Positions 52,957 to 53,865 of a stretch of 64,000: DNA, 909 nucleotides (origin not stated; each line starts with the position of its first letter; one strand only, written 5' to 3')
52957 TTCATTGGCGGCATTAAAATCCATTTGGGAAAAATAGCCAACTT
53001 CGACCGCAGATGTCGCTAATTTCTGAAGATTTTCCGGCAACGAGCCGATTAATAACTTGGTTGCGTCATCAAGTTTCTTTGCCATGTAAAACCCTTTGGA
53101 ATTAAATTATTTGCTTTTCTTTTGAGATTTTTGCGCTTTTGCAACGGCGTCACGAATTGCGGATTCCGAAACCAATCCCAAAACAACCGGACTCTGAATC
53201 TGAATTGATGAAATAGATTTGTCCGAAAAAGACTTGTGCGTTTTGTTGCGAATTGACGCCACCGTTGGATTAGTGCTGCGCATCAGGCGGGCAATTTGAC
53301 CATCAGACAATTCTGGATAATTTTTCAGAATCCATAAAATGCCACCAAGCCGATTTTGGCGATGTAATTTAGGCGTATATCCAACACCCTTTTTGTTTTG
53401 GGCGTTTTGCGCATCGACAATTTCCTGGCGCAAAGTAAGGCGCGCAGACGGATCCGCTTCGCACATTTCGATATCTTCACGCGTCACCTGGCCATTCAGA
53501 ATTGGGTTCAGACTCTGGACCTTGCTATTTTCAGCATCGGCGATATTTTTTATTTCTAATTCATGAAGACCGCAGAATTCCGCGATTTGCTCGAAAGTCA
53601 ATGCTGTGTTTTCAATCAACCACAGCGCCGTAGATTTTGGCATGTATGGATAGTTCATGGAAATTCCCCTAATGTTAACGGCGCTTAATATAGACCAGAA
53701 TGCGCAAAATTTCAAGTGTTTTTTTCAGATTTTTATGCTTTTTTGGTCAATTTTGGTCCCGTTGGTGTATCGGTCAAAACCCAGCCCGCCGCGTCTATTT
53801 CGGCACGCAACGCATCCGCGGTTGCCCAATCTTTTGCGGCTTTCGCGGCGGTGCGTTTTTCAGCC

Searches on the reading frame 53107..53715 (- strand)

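Call 50: search_protein_families(library=pfam, proteins=[window:53107-53715:-], max_evalue=0.001)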
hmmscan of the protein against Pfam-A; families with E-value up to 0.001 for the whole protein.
window:53107-53715:- (202 aa): 1 family
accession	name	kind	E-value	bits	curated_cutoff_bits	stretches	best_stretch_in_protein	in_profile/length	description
PF06242.16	TrcR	-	4.4e-37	127.7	22.2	1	53-196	1-139/139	Transcriptional cell cycle regulator TrcR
